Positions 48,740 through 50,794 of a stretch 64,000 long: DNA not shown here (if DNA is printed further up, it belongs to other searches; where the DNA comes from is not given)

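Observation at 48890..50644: Endonuclease V fused to a CCA-type tRNA nucleotidyltransferase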

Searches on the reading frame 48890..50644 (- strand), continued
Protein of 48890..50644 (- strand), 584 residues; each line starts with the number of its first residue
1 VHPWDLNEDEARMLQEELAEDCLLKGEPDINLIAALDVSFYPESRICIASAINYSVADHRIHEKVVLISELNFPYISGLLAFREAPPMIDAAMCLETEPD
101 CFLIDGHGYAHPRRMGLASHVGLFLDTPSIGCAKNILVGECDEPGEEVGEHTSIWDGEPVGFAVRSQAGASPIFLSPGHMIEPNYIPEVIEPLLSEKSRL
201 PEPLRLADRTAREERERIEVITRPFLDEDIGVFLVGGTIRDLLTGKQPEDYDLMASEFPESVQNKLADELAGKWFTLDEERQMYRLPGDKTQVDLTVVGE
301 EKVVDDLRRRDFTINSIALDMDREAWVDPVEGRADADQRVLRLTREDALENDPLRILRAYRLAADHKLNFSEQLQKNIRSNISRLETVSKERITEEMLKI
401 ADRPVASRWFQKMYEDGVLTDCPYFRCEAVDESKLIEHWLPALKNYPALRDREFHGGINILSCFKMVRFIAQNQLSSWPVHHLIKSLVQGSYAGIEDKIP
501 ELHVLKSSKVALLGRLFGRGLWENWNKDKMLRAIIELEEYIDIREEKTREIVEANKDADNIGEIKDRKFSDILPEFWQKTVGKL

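Call 6: find_homologous_proteins(query=window:48890-50644:-, max_evalue=0.00001)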
Query window:48890-50644:- (584 aa): 576 proteins with E <= 0.00001 among 8000 candidates; the best 120 are listed.
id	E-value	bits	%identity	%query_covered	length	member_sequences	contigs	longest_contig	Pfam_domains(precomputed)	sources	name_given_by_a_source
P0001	0.0e+0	1337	100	100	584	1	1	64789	PF01743.27,PF04493.21,PF12627.13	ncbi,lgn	-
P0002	0.0e+0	1092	79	100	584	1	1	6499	PF01743.27,PF04493.21,PF12627.13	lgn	-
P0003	1.6e-283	960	67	100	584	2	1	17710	PF01743.27,PF04493.21,PF12627.13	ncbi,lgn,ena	-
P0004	1.6e-235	801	57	100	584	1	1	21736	PF01743.27,PF04493.21,PF12627.13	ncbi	-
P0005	2.2e-232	791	59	100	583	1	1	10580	PF01743.27,PF04493.21,PF12627.13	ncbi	ncbi:MAG: endonuclease V [bacterium]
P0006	4.5e-231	787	58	100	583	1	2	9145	PF01743.27,PF04493.21,PF12627.13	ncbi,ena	-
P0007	1.5e-230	785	58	100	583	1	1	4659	PF01743.27,PF04493.21,PF12627.13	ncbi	-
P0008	1.3e-229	782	57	100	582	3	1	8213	PF01743.27,PF04493.21,PF12627.13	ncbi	-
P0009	2.8e-192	658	50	99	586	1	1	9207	PF01743.27,PF04493.21,PF12627.13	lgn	-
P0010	1.3e-190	653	51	99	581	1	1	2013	PF01743.27,PF04493.21,PF12627.13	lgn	-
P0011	3.3e-182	625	48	99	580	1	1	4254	PF01743.27,PF04493.21,PF12627.13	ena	-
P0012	7.1e-181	621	49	99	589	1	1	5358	PF01743.27,PF04493.21,PF12627.13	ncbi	ncbi:MAG: endonuclease V [bacterium]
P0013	1.6e-176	606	48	99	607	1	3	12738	PF01743.27,PF04493.21,PF12627.13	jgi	jgi:deoxyribonuclease V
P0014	1.2e-172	594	46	100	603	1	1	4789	PF01743.27,PF04493.21,PF12627.13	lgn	-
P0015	1.9e-172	593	46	99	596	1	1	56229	PF01743.27,PF04493.21,PF12627.13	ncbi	ncbi:MAG: endonuclease V [bacterium]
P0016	7.1e-171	588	46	99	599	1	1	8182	PF01743.27,PF04493.21,PF12627.13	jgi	jgi:deoxyribonuclease V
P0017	2.1e-170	586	47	100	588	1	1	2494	PF01743.27,PF04493.21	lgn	-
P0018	6.3e-170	585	46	100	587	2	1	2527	PF01743.27,PF04493.21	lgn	-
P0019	3.4e-168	579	44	99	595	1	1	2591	PF01743.27,PF04493.21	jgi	jgi:deoxyribonuclease V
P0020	1.0e-167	577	46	97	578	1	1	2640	PF01743.27,PF04493.21,PF12627.13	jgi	-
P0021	2.2e-167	576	44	99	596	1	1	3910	PF01743.27,PF04493.21,PF12627.13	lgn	-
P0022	1.1e-165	571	45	99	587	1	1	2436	PF01743.27,PF04493.21,PF12627.13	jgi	jgi:deoxyribonuclease V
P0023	1.0e-164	567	43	99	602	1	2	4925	PF01743.27,PF04493.21,PF12627.13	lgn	-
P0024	1.9e-161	557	44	99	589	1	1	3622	PF01743.27,PF04493.21,PF12627.13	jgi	jgi:deoxyribonuclease V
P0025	3.2e-161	556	44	99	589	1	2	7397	PF01743.27,PF04493.21,PF12627.13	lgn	-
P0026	4.7e-160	552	45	99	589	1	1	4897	PF01743.27,PF04493.21,PF12627.13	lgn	-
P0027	3.3e-136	473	40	99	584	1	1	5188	PF01743.27,PF04493.21,PF12627.13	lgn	-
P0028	8.8e-120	419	39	94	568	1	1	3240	PF01743.27,PF04493.21,PF12627.13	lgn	-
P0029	1.2e-28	118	36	37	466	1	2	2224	PF01743.27,PF12627.13,PF13735.13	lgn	-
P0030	3.3e-27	113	33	32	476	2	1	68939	PF01743.27,PF12627.13,PF01966.29,PF13735.13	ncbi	-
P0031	8.3e-26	109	38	32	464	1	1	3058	PF01743.27,PF12627.13,PF01966.29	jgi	jgi:putative nucleotidyltransferase with HDIG domain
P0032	7.4e-24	102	37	32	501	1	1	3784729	PF01743.27,PF12627.13,PF01966.29,PF13735.13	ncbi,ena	-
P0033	7.9e-24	102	32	32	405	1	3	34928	PF01743.27,PF12627.13,PF13735.13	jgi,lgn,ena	-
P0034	1.1e-23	102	34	37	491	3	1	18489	PF01743.27,PF12627.13,PF13735.13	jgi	-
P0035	1.3e-23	102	30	37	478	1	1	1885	PF01743.27,PF12627.13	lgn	-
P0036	1.4e-23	101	32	32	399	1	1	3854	PF01743.27,PF12627.13,PF13735.13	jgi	jgi:tRNA nucleotidyltransferase/poly(A) polymerase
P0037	1.6e-23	101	28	52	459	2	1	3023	PF01743.27,PF12627.13,PF01966.29,PF13735.13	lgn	-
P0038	2.5e-23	101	34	32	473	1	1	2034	PF01743.27,PF12627.13,PF01966.29,PF13735.13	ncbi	-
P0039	2.6e-23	101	37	32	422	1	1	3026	PF01743.27,PF12627.13,PF13735.13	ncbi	-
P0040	3.9e-23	100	34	32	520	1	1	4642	PF01743.27,PF12627.13,PF01966.29,PF13735.13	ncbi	-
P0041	4.1e-23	100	36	32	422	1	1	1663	PF01743.27,PF12627.13,PF13735.13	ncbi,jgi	jgi:tRNA nucleotidyltransferase (CCA-adding enzyme)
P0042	1.0e-22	99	33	36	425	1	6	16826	PF01743.27,PF12627.13,PF13735.13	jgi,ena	jgi:tRNA nucleotidyltransferase (CCA-adding enzyme)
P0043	1.2e-22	98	32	36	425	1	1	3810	PF01743.27,PF12627.13,PF13735.13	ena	-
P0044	1.4e-22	98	32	36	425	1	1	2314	PF01743.27,PF12627.13,PF13735.13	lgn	-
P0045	1.4e-22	98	32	36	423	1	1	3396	PF01743.27,PF12627.13,PF13735.13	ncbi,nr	ncbi:MAG: CCA tRNA nucleotidyltransferase [Dolichospermum sp.]|nr:CCA tRNA nucleotidyltransferase [D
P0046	1.4e-22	98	32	36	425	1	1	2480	PF01743.27,PF12627.13,PF13735.13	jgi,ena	-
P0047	1.4e-22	98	32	36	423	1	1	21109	PF01743.27,PF12627.13,PF13735.13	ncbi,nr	ncbi:MAG: poly(A) polymerase [Anabaena sp. MDT14b]|nr:MAG: poly(A) polymerase [Anabaena sp. MDT14b]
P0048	1.4e-22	98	32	36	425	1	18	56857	PF01743.27,PF12627.13,PF13735.13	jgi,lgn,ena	jgi:tRNA nucleotidyltransferase (CCA-adding enzyme)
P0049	1.6e-22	98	32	33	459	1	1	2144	PF01743.27,PF12627.13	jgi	jgi:tRNA nucleotidyltransferase/poly(A) polymerase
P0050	1.7e-22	98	35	32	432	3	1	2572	PF01743.27,PF12627.13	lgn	-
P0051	1.8e-22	98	32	36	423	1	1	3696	PF01743.27,PF12627.13,PF13735.13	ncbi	ncbi:MAG: CCA tRNA nucleotidyltransferase [Dolichospermum sp.]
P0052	1.9e-22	98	32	36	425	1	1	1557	PF01743.27,PF12627.13,PF13735.13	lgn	-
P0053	1.9e-22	98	32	36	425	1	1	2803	PF01743.27,PF12627.13,PF13735.13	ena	-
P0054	1.9e-22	98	32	36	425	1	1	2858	PF01743.27,PF12627.13,PF13735.13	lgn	-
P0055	1.9e-22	98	32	36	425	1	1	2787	PF01743.27,PF12627.13,PF13735.13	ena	-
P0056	1.9e-22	98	32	36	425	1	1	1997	PF01743.27,PF12627.13,PF13735.13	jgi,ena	-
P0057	1.9e-22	98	32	36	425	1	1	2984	PF01743.27,PF12627.13,PF13735.13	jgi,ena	jgi:tRNA nucleotidyltransferase (CCA-adding enzyme)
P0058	2.4e-22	97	32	36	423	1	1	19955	PF01743.27,PF12627.13,PF13735.13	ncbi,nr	ncbi:MAG: poly(A) polymerase [Anabaena sp. LE011-02]|nr:MAG: poly(A) polymerase [Anabaena sp. LE011-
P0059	3.6e-22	97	32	36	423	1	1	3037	PF01743.27,PF12627.13,PF13735.13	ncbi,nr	ncbi:MAG: CCA tRNA nucleotidyltransferase [Dolichospermum sp. JUN01]|nr:CCA tRNA nucleotidyltransfer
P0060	3.8e-22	97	33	32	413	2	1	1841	PF01743.27,PF12627.13,PF13735.13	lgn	-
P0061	4.9e-22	96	32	36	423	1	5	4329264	PF01743.27,PF12627.13,PF13735.13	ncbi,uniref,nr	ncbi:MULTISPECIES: CCA tRNA nucleotidyltransferase [Nostocales]|uniref:CCA tRNA nucleotidyltransfera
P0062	5.0e-22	96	32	36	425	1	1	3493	PF01743.27,PF12627.13,PF13735.13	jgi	jgi:tRNA nucleotidyltransferase (CCA-adding enzyme)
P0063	5.0e-22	96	32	36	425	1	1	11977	PF01743.27,PF12627.13,PF13735.13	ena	-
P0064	5.1e-22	96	32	36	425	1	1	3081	PF01743.27,PF12627.13,PF13735.13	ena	-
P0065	7.4e-22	96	34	35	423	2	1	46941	PF01743.27,PF12627.13,PF13735.13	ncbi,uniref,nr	ncbi:CCA tRNA nucleotidyltransferase [Anabaena sp. UHCC 0187]|uniref:CCA tRNA nucleotidyltransferase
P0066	8.2e-22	96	32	35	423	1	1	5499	PF01743.27,PF12627.13,PF13735.13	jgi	jgi:tRNA nucleotidyltransferase (CCA-adding enzyme)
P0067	9.2e-22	95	31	40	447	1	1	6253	PF01743.27,PF12627.13,PF01966.29,PF13735.13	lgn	-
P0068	9.3e-22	95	32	36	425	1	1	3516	PF01743.27,PF12627.13,PF13735.13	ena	-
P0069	1.3e-21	95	33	35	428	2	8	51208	PF01743.27,PF12627.13,PF13735.13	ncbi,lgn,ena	-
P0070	1.3e-21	95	32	36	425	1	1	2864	PF01743.27,PF12627.13,PF13735.13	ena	-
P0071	1.3e-21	95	32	37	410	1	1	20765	PF01743.27,PF12627.13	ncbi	-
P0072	1.8e-21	94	32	36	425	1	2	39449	PF01743.27,PF12627.13,PF13735.13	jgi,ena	jgi:tRNA nucleotidyltransferase (CCA-adding enzyme)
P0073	1.8e-21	94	32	36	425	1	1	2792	PF01743.27,PF12627.13,PF13735.13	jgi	jgi:tRNA nucleotidyltransferase (CCA-adding enzyme)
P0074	1.8e-21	94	32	36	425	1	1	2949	PF01743.27,PF12627.13,PF13735.13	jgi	jgi:tRNA nucleotidyltransferase (CCA-adding enzyme)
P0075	2.2e-21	94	31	36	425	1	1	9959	PF01743.27,PF12627.13,PF13735.13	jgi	jgi:tRNA nucleotidyltransferase (CCA-adding enzyme)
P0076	2.5e-21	94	32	36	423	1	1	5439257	PF01743.27,PF12627.13,PF13735.13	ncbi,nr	ncbi:MAG: CCA tRNA nucleotidyltransferase [Dolichospermum sp. BR01]|nr:CCA tRNA nucleotidyltransfera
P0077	2.5e-21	94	33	35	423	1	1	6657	PF01743.27,PF12627.13,PF13735.13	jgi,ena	-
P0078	2.8e-21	94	33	35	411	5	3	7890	PF01743.27,PF12627.13,PF13735.13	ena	-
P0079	3.2e-21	94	32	36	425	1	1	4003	PF01743.27,PF12627.13,PF13735.13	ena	-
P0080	3.4e-21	94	33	35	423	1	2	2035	PF01743.27,PF12627.13,PF13735.13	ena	-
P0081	3.4e-21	94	32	36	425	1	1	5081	PF01743.27,PF12627.13,PF13735.13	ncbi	-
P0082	3.5e-21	94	32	33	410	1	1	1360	PF01743.27,PF12627.13,PF13735.13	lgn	-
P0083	3.9e-21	93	36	33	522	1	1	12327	PF01743.27,PF12627.13,PF01966.29,PF13735.13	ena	-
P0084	4.1e-21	93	33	35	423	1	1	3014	PF01743.27,PF12627.13,PF13735.13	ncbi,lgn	-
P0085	5.8e-21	93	33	35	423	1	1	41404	PF01743.27,PF12627.13,PF13735.13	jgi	jgi:tRNA nucleotidyltransferase (CCA-adding enzyme)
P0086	6.4e-21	93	31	36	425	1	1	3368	PF01743.27,PF12627.13,PF13735.13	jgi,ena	jgi:tRNA nucleotidyltransferase (CCA-adding enzyme)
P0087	7.5e-21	92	33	35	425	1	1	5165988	PF01743.27,PF12627.13,PF13735.13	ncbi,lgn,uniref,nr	ncbi:polynucleotide adenylyltransferase region [Dolichospermum compactum NIES-806]|uniref:Polynucleo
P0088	7.6e-21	92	36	32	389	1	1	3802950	PF01743.27,PF12627.13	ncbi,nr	ncbi:MAG: hypothetical protein M0D55_13335 [Elusimicrobiota bacterium]|nr:MAG: hypothetical protein 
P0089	8.8e-21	92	31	36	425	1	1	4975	PF01743.27,PF12627.13,PF13735.13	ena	-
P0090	8.8e-21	92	31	36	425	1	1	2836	PF01743.27,PF12627.13,PF13735.13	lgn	-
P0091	1.0e-20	92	33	35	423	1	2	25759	PF01743.27,PF12627.13,PF13735.13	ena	-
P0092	1.2e-20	92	31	36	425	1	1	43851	PF01743.27,PF12627.13,PF13735.13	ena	-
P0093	1.6e-20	91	32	35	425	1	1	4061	PF01743.27,PF12627.13,PF13735.13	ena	-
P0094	1.6e-20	91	34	33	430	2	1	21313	PF01743.27,PF12627.13,PF13735.13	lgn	-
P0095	3.3e-20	90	29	33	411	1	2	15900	PF01743.27,PF12627.13,PF13735.13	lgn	-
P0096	5.2e-20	90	38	30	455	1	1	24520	PF01743.27,PF12627.13,PF01966.29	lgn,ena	-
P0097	7.3e-20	89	31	35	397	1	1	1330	PF01743.27,PF12627.13,PF13735.13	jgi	jgi:tRNA nucleotidyltransferase (CCA-adding enzyme)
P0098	7.6e-20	89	34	32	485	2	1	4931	PF01743.27,PF12627.13,PF01966.29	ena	-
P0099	1.1e-19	89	30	33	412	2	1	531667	PF01743.27,PF12627.13,PF13735.13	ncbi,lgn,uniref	ncbi:hypothetical protein [Thermodesulfovibrio sp.]|uniref:hypothetical protein n=1 Tax=Thermodesulf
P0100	1.1e-19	89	33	38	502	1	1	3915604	PF01743.27,PF12627.13,PF01966.29,PF13735.13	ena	-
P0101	1.4e-19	88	32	35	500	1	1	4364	PF01743.27,PF12627.13,PF01966.29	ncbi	ncbi:MAG: HD domain-containing protein [bacterium]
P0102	1.5e-19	88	38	30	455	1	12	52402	PF01743.27,PF12627.13,PF01966.29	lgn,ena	-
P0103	1.7e-19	88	30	38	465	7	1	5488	PF01743.27,PF12627.13,PF01966.29,PF13735.13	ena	-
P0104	1.8e-19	88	34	32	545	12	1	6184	PF01743.27,PF12627.13,PF01966.29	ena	-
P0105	2.0e-19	88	36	36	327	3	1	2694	PF04493.21,PF01035.27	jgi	-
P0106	2.3e-19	87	33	38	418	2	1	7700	PF01743.27,PF12627.13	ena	-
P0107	2.4e-19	87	33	33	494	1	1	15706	PF01743.27,PF12627.13,PF01966.29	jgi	jgi:putative nucleotidyltransferase with HDIG domain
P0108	2.7e-19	87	38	30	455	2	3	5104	PF01743.27,PF12627.13,PF01966.29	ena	-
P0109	3.1e-19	87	32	33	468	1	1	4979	PF01743.27,PF12627.13,PF01966.29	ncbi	-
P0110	3.1e-19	87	31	38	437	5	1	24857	PF01743.27,PF12627.13,PF13735.13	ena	-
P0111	3.1e-19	87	32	31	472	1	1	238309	PF01743.27,PF12627.13,PF01966.29,PF13735.13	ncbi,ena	-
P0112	4.7e-19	86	32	37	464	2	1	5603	PF01743.27,PF12627.13,PF01966.29,PF13735.13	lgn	-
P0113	5.9e-19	86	35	32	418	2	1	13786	PF01743.27,PF12627.13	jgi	jgi:tRNA nucleotidyltransferase/poly(A) polymerase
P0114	6.6e-19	86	35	32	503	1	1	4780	PF01743.27,PF12627.13,PF01966.29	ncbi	ncbi:MAG: CCA tRNA nucleotidyltransferase [Ardenticatenaceae bacterium]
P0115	7.3e-19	86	32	42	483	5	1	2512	PF01743.27,PF12627.13,PF01966.29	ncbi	-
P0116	8.0e-19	86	33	32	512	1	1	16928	PF01743.27,PF12627.13,PF01966.29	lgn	-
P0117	1.7e-18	85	31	35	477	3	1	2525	PF01743.27,PF12627.13,PF01966.29,PF13735.13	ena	-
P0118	2.2e-18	84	31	36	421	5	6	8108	PF01743.27,PF12627.13,PF13735.13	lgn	-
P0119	2.4e-18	84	32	31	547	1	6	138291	PF01743.27,PF12627.13,PF01966.29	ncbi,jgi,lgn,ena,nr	ncbi:MAG TPA: HDIG domain-containing protein [Anaerolineae bacterium]|nr:HDIG domain-containing prot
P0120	2.5e-18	84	33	35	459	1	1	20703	PF01743.27,PF12627.13,PF01966.29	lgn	-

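Call 10: find_related_loci(query=window:48890-50644:-, collection=genome_contigs, flank=10000)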
Query window:48890-50644:- (584 aa) in genome_contigs; peptide patterns used: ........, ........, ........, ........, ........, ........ (x = any residue, [..] = any of these).
7 stretches matched a pattern, but none encodes a relative of the query by tblastn (E <= 1e-3).

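Call 11: find_related_loci(query=A1, collection=genome_contigs, flank=10000)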
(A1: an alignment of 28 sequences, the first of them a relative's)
Query A1 (584 aa) in genome_contigs; peptide patterns used: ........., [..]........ (x = any residue, [..] = any of these).
599 stretches matched a pattern (row limit reached: there are more); 553 encode a relative of the query (tblastn E <= 1e-3); the best 80 are kept; 80 distinct loci.
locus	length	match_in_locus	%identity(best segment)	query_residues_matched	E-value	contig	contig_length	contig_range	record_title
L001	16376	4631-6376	57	1-582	0e+0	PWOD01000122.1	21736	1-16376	MAG: bacterium isolate CSSed10_354m CS-Sed10-C4146, whole genome shotgun sequence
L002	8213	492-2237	57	1-584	0e+0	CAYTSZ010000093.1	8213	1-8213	MAG TPA_asm: uncultured bacterium isolate binchicken_co92_17 genome assembly, contig: NODE_2462_length_8213_cov_6.872273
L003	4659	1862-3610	58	1-584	0e+0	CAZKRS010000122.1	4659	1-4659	MAG TPA_asm: uncultured bacterium isolate binchicken_co32_498 genome assembly, contig: NODE_34138_length_4659_cov_9.1668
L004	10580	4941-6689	59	1-584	0e+0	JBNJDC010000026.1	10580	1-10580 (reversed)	MAG: bacterium isolate Y23_60dBSd3.bin.64 NODE_2245_length_10580_cov_9.147696, whole genome shotgun sequence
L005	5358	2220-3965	49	1-581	0e+0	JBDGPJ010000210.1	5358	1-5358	MAG: bacterium isolate DAL-3Gt_29_2_75C1R DAL-3Gt_29_2_75C1R_210, whole genome shotgun sequence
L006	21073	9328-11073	46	1-584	2e-173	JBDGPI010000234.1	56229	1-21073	MAG: bacterium isolate DAL-3Gt_29_1_96C5R DAL-3Gt_29_1_96C5R_236, whole genome shotgun sequence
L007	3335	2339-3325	44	6-335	4e-80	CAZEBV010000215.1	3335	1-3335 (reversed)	MAG TPA_asm: uncultured bacterium isolate binchicken_co207_53 genome assembly, contig: NODE_51363_length_3335_cov_4.3926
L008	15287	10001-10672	42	1-216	2e-47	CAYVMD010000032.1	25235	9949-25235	MAG TPA_asm: uncultured bacterium isolate binchicken_co193_35 genome assembly, contig: NODE_961_length_25235_cov_5.03995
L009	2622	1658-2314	41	1-217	1e-46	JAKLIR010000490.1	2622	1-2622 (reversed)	MAG: bacterium isolate RA.bin91 RA.bin91_490, whole genome shotgun sequence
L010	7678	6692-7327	44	1-211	5e-46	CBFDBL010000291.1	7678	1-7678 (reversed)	MAG TPA_asm: uncultured bacterium isolate SRR26215675_binner12_Refined_65 genome assembly, contig: ERZ25073486.9599, who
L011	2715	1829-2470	40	4-216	6e-45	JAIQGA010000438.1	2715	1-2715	MAG: Terriglobia bacterium isolate SRVP_29 SRVP18_hole-7m-from-trench_1_20cm_scaffold_26220, whole genome shotgun sequen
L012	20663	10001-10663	42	1-215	2e-44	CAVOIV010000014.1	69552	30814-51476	MAG: uncultured candidate division NC10 bacterium isolate MFD10007.bin.2.127 genome assembly, contig: contig_23197, whol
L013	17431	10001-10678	42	1-227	2e-44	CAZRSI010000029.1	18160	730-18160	MAG TPA_asm: uncultured Anaerolineae bacterium isolate binchicken_co6_220 genome assembly, contig: NODE_3161_length_1816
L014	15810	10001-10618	42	4-208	1e-44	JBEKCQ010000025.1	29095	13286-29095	MAG: Terriglobia bacterium isolate SPRUCE 163 SPRUCE_163_25, whole genome shotgun sequence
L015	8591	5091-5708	42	1-206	1e-44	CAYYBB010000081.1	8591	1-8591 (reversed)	MAG TPA_asm: uncultured Actinomycetota bacterium isolate SRP093185_co1_77 genome assembly, contig: NODE_6192_length_8591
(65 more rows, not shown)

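Call 12: list_cluster_members(proteins=[P0001, P0003, P0004, P0005, P0012, P0015, P0008, P0013])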
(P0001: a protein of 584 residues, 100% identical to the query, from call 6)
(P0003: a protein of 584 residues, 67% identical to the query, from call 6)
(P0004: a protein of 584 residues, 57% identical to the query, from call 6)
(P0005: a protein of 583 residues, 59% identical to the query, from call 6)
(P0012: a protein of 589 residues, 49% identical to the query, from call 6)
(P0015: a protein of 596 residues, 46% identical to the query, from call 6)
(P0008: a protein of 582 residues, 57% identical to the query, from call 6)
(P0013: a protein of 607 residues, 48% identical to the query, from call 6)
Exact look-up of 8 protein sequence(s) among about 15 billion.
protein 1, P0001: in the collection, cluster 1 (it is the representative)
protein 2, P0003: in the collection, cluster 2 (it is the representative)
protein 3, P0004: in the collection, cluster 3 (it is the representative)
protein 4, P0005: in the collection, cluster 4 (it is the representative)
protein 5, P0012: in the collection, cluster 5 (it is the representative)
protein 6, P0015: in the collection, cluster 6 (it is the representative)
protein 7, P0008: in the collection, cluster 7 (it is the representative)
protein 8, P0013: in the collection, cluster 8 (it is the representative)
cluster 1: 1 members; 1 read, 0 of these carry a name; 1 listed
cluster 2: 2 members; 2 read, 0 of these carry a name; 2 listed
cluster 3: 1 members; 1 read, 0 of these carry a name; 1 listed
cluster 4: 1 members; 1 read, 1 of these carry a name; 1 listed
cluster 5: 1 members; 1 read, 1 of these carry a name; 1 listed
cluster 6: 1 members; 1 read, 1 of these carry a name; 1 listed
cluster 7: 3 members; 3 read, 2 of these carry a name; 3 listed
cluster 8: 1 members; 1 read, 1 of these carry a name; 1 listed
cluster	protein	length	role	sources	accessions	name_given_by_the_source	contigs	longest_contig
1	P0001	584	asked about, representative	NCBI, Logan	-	-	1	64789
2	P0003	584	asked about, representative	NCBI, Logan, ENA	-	-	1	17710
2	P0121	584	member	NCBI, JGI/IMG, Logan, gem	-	-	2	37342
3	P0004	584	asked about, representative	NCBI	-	-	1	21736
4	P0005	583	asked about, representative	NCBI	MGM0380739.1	MAG: endonuclease V [bacterium]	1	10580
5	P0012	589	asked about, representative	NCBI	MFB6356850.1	MAG: endonuclease V [bacterium]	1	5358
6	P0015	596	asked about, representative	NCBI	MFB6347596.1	MAG: endonuclease V [bacterium]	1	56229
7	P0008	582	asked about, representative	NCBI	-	-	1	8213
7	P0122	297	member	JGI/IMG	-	tRNA nucleotidyltransferase/poly(A) polymerase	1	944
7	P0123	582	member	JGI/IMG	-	deoxyribonuclease V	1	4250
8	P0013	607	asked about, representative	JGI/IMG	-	deoxyribonuclease V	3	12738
